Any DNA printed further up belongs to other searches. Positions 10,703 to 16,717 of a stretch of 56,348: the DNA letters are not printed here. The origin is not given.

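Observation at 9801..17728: WYL regulator + 1904-aa TPR/P-loop NTPase + overlapping HEPN-motif gene: candidate undescribed defence (abortive-infection type) cassette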

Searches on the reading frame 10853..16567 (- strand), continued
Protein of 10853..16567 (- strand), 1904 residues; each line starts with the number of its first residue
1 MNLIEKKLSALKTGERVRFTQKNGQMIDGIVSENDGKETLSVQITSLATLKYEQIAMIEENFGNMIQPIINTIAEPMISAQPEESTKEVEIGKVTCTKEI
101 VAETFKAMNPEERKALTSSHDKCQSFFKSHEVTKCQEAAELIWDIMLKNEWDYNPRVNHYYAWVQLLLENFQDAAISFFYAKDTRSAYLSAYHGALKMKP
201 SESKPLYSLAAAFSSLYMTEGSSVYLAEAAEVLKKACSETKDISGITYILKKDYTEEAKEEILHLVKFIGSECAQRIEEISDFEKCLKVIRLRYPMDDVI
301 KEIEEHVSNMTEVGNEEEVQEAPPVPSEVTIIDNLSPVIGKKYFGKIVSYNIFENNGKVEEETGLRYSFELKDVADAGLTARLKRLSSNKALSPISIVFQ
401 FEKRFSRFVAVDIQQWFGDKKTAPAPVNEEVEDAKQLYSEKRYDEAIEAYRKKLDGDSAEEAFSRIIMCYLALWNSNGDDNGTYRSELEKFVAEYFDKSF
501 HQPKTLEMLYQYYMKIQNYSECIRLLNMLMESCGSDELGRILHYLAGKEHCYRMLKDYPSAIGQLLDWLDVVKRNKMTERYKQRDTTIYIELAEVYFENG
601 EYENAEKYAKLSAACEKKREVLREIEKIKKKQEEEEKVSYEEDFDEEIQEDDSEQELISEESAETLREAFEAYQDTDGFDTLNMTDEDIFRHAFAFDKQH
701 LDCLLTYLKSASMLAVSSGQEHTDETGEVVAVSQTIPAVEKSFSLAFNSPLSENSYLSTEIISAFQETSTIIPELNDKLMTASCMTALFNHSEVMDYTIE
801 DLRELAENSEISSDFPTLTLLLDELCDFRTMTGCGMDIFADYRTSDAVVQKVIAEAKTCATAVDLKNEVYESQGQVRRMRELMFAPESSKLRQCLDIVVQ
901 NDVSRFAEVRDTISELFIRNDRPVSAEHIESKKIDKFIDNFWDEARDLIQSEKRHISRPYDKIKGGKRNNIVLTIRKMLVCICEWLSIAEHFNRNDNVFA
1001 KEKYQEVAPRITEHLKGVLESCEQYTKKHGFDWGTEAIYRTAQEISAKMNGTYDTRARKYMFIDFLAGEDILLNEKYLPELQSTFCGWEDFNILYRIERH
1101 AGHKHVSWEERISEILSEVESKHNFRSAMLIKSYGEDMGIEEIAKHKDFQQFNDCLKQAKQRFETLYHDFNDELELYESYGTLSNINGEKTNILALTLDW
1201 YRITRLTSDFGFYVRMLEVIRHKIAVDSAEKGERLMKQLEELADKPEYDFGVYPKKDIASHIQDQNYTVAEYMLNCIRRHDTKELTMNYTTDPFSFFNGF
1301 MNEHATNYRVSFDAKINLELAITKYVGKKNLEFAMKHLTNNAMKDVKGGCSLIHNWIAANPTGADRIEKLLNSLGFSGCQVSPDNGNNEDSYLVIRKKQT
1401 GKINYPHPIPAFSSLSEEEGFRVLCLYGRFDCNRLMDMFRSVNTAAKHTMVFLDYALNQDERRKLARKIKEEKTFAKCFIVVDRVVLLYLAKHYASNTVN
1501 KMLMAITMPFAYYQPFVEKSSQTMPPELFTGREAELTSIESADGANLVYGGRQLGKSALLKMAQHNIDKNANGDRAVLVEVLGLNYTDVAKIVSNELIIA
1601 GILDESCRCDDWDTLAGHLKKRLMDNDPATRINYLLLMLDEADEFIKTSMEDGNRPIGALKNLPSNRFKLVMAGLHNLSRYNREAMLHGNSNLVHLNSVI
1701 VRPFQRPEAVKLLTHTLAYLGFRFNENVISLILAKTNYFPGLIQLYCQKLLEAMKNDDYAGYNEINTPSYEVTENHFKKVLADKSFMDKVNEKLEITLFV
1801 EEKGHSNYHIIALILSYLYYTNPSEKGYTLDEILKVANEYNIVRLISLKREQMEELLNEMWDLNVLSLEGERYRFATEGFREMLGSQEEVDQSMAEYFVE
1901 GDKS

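Call 25: search_solved_structures(query=A1, max_evalue=10, show_alignments=3)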
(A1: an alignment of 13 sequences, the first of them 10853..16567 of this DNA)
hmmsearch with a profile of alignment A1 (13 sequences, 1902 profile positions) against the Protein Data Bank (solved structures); distinct sequences matched with E-value up to 10: 17.
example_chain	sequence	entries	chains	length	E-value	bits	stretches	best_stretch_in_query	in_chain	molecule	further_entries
9up5_A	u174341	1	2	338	0.045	14.1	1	442-620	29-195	Lipopolysaccharide assembly protein B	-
9qqu_A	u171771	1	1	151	0.064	13.6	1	500-636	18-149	Stress-induced-phosphoprotein 1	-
2lni_A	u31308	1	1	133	0.079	13.3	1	426-537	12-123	Stress-induced-phosphoprotein 1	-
7wzb_B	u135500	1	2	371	0.3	11.4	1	440-551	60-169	Lipopolysaccharide assembly protein B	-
4zlh_A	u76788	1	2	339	0.36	11.1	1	442-565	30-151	Lipopolysaccharide assembly protein B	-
2kcm_A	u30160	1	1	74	0.48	10.7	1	345-393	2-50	Cold shock domain family protein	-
9eq2_G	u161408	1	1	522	0.63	10.3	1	367-503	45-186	At1g56440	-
8ump_A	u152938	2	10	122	0.69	10.2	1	434-535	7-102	T33-ml35-redesigned-TPR-domain-fold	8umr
1na3_A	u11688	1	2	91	1.2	9.3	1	431-460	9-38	designed protein CTPR2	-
6vfi_B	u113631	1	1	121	1.4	9.1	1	427-459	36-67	O43_dn18B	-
6nyr_A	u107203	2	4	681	1.5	9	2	1679-1751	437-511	Crov588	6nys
6vl6_A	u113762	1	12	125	2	8.6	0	426-460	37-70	T33_dn2A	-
6vfh_A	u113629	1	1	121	2.2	8.5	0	432-460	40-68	T33_dn10A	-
6v8e_A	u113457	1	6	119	2.6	8.3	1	427-459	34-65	Designed protein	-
5hrz_A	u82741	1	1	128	3.1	8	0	427-460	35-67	TPR domain protein 1na0C3_3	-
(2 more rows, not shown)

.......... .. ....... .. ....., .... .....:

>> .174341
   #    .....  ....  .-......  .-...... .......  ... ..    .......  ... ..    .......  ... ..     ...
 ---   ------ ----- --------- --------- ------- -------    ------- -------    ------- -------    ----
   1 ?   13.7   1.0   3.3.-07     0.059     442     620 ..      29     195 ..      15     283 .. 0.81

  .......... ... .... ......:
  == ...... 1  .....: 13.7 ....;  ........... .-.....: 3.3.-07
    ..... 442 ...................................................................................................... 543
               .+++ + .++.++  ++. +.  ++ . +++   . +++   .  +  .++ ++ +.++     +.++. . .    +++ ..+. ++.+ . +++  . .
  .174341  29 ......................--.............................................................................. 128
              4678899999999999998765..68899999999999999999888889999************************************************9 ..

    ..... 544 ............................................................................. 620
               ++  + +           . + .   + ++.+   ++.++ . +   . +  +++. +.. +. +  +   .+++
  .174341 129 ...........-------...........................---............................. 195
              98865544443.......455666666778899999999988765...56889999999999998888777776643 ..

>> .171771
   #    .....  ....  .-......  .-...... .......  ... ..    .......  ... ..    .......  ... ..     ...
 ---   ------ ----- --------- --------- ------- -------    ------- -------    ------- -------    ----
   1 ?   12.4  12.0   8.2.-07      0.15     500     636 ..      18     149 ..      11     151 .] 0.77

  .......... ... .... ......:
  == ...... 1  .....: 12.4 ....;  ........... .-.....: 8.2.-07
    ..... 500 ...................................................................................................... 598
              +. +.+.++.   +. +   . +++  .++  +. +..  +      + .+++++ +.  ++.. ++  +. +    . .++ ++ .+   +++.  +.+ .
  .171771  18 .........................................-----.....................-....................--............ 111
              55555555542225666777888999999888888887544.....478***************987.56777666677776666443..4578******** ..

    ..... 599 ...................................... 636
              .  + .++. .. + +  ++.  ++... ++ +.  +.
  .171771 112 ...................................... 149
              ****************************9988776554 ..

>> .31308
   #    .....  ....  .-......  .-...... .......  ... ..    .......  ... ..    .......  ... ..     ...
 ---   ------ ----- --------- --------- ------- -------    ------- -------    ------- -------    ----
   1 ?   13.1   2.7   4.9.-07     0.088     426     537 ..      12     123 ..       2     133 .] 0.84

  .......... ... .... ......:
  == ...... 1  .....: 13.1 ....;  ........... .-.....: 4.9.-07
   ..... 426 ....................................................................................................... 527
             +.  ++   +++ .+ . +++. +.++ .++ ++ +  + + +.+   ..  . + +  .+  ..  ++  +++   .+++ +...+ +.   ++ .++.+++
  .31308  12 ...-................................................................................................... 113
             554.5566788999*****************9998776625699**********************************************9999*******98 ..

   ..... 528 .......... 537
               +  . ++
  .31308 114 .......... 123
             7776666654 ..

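Call 41: search_protein_families(library=phrogs, proteins=[window:10853-16567:-], max_evalue=0.1)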
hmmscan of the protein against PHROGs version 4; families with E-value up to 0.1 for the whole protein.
window:10853-16567:- (1904 aa): 0 families

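Call 42: search_protein_families(library=pfam, alignment_id=A1, max_evalue=1)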
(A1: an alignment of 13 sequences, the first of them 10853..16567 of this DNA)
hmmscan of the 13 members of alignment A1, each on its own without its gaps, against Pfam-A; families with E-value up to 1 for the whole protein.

A. member 1, window:10853-16567:- (1904 aa): 7 families
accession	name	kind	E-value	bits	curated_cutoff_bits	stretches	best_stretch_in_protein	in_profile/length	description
PF13424.12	TPR_12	-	0.0034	18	30.1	1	587-611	4-28/77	Tetratricopeptide repeat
PF13428.12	TPR_14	-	0.0055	17.7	23.5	0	589-612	4-27/44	Tetratricopeptide repeat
PF14559.12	TPR_19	-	0.015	16.1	25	0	585-608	24-47/68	Tetratricopeptide repeat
PF00515.34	TPR_1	-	0.025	14.8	27.8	1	589-608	4-23/34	Tetratricopeptide repeat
PF13432.12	TPR_16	-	0.036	15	32.7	0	583-610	28-55/65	Tetratricopeptide repeat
PF13191.12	AAA_16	-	0.073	14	32.6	1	1529-1617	2-100/167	AAA ATPase domain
PF13176.12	TPR_7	-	0.44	11.2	27.9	0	441-456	13-28/36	Tetratricopeptide repeat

B. families by the number of members that match (of 13 scanned): 60 families (the first 25 are shown)
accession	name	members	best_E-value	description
PF13424.12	TPR_12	13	5.1e-10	Tetratricopeptide repeat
PF13191.12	AAA_16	10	0.012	AAA ATPase domain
PF13173.12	AAA_14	9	0.0055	AAA domain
PF13428.12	TPR_14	8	4.2e-05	Tetratricopeptide repeat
PF00515.34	TPR_1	8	7.3e-05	Tetratricopeptide repeat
PF14559.12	TPR_19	8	0.00021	Tetratricopeptide repeat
PF13176.12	TPR_7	8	0.00041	Tetratricopeptide repeat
PF07719.23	TPR_2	7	2.6e-05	Tetratricopeptide repeat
PF13181.12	TPR_8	7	0.00055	Tetratricopeptide repeat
PF12895.13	ANAPC3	6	0.00085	Anaphase-promoting complex, cyclosome, subunit 3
PF10602.15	RPN7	4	0.00069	26S proteasome subunit RPN7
PF24406.1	nSTAND_NTPase4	4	0.00092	Novel STAND NTPase 4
PF13401.12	AAA_22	4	0.0046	AAA domain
PF01637.24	ATPase_2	4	0.021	ATPase domain predominantly from Archaea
PF13432.12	TPR_16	4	0.036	Tetratricopeptide repeat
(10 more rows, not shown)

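Call 47: find_encoding_contigs(protein=P0008, flank=6000, max_places=1)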
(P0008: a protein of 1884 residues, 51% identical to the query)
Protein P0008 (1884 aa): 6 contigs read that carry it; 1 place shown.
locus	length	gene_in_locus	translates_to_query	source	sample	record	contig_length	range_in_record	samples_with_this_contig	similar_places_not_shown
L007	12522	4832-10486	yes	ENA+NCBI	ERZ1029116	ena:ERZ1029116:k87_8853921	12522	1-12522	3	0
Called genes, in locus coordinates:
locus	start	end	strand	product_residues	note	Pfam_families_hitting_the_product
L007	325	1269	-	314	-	PF02779:Transket_pyr, PF02780:Transketolase_C, PF22613:Transketolase_C_1, PF17147:PFOR_II (weak)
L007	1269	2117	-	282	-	PF00456:Transketolase_N, PF13292:DXP_synthase_N, PF00676:E1_dh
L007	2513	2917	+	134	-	PF00497:SBP_bac_3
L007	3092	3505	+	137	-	-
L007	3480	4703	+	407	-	PF00990:GGDEF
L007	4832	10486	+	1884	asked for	PF13424:TPR_12 (faint)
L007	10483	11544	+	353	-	-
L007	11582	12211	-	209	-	-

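Call 48: find_encoding_contigs(protein=P0010, flank=6000, max_places=1)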
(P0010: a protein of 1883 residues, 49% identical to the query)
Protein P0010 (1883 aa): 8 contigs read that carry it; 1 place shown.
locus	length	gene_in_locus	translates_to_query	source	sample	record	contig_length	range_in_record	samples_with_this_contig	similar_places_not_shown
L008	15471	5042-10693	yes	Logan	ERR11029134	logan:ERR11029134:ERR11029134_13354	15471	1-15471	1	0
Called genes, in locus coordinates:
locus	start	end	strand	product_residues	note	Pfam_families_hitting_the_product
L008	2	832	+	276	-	?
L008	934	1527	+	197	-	-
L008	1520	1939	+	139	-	-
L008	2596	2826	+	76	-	-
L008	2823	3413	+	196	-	PF00574:CLP_protease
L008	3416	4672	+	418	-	PF02534:T4SS-DNA_transf, PF10412:TrwB_AAD_bind (faint), PF12696:TraG-D_C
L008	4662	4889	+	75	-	-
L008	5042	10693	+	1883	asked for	-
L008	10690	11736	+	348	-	-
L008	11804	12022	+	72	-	PF08837:DUF1810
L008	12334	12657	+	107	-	-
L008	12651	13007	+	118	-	PF05717:TnpB_IS66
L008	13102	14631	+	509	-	PF13007:LZ_Tnp_IS66 (weak), PF13005:zf-IS66 (weak), PF03050:DDE_Tnp_IS66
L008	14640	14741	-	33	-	-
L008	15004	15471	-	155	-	?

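Call 49: find_encoding_contigs(protein=P0009, flank=6000, max_places=1)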
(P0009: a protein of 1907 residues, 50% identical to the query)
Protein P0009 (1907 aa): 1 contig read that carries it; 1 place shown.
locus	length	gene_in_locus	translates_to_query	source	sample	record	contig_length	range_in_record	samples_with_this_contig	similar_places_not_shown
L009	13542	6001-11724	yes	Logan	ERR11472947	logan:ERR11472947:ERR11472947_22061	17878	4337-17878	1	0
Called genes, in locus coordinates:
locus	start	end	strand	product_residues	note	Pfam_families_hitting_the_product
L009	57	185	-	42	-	-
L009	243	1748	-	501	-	PF01368:DHH, PF02272:DHHA1 (weak), PF00625:Guanylate_kin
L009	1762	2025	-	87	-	PF06949:DUF1292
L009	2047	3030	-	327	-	-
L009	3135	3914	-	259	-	PF06908:YpsA, PF20069:DUF6465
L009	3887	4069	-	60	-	-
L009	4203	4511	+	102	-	PF12844:HTH_19, PF13560:HTH_31, PF01381:HTH_3, PF13443:HTH_26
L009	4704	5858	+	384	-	-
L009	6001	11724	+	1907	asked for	-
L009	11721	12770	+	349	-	-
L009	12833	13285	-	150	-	PF01966:HD (weak)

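Call 50: find_encoding_contigs(protein=P0004, flank=6000, max_places=1)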
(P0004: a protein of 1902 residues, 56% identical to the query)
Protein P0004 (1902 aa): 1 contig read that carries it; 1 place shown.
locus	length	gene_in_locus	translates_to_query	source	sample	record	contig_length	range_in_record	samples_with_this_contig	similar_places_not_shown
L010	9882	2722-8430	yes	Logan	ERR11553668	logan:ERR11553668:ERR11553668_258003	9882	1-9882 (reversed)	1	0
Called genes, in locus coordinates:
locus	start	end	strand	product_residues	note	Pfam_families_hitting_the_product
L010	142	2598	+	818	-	PF00990:GGDEF, PF00563:EAL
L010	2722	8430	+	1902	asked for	-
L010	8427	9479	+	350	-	-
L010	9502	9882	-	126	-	?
